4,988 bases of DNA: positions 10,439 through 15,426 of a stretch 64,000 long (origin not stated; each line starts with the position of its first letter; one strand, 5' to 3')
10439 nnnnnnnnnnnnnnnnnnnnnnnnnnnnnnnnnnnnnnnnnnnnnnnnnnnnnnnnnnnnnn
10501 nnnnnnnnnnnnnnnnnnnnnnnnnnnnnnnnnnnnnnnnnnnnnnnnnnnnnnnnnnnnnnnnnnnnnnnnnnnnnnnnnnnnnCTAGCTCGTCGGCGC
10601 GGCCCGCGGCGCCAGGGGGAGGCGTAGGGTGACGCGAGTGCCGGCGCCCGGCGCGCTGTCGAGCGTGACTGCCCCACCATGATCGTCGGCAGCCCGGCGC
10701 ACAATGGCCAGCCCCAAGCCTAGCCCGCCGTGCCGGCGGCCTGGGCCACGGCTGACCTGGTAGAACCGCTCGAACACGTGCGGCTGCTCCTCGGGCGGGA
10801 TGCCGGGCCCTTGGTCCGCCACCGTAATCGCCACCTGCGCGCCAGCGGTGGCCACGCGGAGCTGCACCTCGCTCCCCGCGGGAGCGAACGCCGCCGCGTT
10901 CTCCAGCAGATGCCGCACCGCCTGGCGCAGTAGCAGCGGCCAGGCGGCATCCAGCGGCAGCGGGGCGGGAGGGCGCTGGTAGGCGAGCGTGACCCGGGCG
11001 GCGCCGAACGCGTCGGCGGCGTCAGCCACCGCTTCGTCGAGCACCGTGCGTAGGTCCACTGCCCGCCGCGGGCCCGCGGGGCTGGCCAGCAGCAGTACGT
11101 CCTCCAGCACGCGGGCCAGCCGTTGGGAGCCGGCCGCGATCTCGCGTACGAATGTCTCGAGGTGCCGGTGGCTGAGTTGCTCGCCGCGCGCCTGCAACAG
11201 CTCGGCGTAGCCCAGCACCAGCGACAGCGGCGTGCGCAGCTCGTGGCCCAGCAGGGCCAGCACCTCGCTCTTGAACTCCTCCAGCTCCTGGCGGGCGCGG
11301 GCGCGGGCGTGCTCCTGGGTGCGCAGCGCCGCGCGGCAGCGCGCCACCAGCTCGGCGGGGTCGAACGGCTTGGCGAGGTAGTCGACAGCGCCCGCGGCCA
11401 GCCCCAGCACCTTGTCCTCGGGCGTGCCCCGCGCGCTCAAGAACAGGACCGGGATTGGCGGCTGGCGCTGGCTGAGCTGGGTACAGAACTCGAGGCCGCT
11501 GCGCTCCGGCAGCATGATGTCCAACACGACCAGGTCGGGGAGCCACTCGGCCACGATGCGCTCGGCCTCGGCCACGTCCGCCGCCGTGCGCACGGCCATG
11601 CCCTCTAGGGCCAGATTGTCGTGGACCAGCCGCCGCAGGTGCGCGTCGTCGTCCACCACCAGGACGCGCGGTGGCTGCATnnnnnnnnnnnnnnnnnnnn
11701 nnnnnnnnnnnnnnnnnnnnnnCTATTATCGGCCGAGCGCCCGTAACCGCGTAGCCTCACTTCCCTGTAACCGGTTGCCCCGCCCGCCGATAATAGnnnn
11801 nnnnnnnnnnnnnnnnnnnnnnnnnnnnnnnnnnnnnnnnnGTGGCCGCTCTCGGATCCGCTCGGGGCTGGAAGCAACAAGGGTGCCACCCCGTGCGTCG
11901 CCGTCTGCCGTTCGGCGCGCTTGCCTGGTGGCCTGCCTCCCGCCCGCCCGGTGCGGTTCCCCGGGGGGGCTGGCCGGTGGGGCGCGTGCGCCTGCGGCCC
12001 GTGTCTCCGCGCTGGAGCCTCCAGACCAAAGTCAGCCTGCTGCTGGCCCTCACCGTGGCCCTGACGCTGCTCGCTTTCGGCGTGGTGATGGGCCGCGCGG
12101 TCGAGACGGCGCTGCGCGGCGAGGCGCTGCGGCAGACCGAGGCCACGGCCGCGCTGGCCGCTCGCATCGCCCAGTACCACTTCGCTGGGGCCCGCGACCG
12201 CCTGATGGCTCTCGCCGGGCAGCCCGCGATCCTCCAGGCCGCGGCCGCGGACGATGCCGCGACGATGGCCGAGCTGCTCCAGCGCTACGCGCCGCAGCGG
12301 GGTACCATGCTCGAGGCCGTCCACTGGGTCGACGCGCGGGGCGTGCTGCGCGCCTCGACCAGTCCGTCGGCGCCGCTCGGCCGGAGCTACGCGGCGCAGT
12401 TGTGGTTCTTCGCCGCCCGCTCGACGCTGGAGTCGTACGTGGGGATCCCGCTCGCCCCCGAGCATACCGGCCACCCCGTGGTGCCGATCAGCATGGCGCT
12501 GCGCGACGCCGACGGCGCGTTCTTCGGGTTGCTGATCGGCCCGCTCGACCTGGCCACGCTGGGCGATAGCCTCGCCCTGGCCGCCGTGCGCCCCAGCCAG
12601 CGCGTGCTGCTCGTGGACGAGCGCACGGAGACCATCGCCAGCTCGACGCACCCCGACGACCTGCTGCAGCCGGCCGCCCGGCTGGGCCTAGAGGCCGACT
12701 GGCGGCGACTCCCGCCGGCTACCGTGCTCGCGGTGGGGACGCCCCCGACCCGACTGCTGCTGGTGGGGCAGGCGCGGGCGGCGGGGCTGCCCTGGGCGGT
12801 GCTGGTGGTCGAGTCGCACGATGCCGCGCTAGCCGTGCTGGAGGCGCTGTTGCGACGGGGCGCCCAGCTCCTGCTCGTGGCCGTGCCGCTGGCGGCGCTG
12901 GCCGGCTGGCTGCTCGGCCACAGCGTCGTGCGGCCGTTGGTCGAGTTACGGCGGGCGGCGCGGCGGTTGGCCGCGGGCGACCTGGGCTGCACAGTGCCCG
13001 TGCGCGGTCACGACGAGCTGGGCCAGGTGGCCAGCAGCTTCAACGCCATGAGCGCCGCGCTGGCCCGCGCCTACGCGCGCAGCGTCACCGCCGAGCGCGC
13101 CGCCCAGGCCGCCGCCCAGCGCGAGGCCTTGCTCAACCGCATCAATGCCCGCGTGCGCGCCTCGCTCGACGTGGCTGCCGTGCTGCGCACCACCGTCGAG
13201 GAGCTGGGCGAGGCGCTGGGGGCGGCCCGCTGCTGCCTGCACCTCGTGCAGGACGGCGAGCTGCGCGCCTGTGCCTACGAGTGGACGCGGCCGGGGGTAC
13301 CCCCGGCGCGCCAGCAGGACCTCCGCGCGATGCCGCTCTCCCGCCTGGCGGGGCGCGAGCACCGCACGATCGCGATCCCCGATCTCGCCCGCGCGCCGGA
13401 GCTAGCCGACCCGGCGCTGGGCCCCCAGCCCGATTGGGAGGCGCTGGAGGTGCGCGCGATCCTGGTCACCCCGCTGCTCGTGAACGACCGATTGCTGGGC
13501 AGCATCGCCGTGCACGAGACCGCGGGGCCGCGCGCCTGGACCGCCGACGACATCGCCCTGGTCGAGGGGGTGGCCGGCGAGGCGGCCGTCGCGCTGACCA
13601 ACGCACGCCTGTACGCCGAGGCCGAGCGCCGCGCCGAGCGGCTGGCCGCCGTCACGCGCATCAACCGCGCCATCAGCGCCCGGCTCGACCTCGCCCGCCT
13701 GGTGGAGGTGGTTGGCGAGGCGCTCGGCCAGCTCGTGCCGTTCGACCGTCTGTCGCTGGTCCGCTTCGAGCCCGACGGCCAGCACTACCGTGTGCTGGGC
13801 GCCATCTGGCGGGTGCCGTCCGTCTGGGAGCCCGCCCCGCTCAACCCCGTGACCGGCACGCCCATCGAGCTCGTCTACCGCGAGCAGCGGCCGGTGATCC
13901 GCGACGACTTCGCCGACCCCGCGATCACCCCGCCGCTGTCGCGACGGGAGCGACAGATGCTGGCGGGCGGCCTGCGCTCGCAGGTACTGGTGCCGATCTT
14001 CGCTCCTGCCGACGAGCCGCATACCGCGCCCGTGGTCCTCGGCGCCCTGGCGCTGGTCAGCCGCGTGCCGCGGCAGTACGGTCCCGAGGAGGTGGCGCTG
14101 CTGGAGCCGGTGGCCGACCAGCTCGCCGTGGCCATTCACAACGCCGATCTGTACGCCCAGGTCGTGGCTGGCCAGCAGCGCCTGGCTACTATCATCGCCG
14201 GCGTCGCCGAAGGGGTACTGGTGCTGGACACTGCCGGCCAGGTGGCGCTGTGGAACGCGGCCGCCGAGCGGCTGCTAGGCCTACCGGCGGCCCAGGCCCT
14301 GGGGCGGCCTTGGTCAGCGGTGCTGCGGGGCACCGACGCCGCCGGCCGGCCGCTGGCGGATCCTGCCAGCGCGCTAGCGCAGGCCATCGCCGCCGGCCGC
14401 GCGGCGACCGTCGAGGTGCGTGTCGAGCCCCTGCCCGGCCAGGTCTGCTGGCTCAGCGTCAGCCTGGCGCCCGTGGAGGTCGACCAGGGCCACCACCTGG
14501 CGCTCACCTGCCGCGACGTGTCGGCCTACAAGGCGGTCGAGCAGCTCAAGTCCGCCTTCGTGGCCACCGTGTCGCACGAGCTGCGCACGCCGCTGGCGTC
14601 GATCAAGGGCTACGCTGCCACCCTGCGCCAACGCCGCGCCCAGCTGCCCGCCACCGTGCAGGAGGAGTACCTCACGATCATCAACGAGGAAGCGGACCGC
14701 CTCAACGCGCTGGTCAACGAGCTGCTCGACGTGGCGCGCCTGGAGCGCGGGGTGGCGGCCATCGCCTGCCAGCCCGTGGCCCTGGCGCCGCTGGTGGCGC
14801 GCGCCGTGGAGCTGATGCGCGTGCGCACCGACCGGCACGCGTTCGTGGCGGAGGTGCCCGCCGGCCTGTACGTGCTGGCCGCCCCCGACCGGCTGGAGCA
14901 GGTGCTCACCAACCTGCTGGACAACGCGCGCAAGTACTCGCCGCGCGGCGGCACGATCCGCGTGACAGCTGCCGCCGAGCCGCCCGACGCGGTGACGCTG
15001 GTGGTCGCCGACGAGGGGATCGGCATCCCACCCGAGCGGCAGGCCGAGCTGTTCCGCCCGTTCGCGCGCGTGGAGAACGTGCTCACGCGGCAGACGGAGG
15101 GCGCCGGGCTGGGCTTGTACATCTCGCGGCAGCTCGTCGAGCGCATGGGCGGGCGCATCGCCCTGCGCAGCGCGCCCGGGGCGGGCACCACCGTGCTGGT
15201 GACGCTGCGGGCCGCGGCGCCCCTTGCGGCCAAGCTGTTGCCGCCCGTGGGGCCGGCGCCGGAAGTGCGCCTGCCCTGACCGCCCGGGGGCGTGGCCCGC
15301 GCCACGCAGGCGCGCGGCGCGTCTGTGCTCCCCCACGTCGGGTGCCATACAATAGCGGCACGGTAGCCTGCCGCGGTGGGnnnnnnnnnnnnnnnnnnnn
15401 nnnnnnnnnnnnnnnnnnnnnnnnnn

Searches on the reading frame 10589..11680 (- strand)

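Call 68: search_protein_families(library=pfam, proteins=[window:10589-11680:-], max_evalue=0.00001)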
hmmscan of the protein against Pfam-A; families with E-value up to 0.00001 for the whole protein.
window:10589-11680:- (364 aa): 4 families
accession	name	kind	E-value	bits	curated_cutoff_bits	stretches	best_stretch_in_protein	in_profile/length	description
PF02518.31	HATPase_c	-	7.5e-30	104.1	26.4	1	250-357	5-110/111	Histidine kinase-, DNA gyrase B-, and HSP90-like ATPase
PF00072.30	Response_reg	-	1.2e-28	99.9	30.2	1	6-114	1-109/111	Response regulator receiver domain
PF00512.31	HisKA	-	1e-11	45.2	26.9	1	137-200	2-62/66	His Kinase A (phospho-acceptor) domain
PF13581.12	HATPase_c_2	-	2.1e-07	31.4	27.4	1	252-353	33-126/127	Histidine kinase-like ATPase domain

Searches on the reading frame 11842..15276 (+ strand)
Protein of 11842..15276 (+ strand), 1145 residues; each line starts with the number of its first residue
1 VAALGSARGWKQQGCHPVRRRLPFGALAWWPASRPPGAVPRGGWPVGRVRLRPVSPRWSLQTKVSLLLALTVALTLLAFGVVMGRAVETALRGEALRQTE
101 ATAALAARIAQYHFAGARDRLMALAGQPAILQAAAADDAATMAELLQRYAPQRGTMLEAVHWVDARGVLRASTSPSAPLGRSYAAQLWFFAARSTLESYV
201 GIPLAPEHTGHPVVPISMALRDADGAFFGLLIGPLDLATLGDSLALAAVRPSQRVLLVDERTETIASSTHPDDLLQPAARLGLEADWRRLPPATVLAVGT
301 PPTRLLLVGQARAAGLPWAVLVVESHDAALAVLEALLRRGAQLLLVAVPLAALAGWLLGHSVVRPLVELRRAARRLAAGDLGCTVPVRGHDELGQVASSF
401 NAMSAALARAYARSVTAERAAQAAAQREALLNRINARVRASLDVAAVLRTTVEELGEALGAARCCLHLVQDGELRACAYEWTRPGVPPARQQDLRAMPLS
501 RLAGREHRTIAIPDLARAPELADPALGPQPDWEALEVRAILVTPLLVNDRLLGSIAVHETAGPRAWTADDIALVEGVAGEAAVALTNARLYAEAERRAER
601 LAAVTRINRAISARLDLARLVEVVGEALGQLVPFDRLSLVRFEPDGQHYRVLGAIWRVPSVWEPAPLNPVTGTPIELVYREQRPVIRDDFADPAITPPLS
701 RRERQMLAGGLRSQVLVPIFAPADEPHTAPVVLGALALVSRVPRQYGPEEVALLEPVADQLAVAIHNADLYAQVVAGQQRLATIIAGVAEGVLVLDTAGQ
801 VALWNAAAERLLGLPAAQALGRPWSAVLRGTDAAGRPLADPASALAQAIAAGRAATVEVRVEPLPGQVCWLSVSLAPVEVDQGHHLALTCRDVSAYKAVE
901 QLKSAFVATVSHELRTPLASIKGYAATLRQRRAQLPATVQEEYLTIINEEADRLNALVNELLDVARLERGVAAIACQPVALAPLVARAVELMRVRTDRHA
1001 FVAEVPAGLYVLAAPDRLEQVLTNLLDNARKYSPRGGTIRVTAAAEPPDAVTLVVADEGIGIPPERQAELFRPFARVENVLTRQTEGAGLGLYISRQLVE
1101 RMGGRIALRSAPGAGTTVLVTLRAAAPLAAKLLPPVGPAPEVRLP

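Call 33: search_protein_families(library=pfam, proteins=[window:11842-15276:+], max_evalue=0.001)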
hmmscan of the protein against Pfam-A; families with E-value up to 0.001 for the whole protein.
window:11842-15276:+ (1145 aa): 12 families
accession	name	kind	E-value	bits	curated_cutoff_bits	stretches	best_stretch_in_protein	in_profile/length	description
PF02518.31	HATPase_c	-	2.4e-30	105.7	26.4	1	1015-1124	3-109/111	Histidine kinase-, DNA gyrase B-, and HSP90-like ATPase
PF01590.32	GAF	-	4.9e-30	105.2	22.4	2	444-585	2-133/133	GAF domain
PF00512.31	HisKA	-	2.8e-20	72.5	26.9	1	903-970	2-66/66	His Kinase A (phospho-acceptor) domain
PF13185.12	GAF_2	-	3.9e-20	72.9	28.6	2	442-585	2-135/136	GAF domain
PF13492.12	GAF_3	-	3.2e-17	63.6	27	1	444-587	2-129/129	GAF domain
PF02743.24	dCache_1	-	3.2e-16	60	45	1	90-276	2-190/240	Cache domain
PF00672.30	HAMP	-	5e-16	59.2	25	1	357-407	1-51/53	HAMP domain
PF08448.16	PAS_4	-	2.4e-12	47.5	23.1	1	790-895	6-107/110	PAS fold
PF00989.32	PAS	-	8.8e-11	42.3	22.6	1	780-893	2-113/113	PAS fold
PF13426.13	PAS_9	-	6.5e-09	36.4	27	1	790-894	2-102/103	PAS domain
PF13188.13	PAS_8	-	1.2e-05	25.5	21.8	1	779-830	1-49/65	PAS domain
PF12860.13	PAS_7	-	1.9e-05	25.2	27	1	788-898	4-112/115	PAS fold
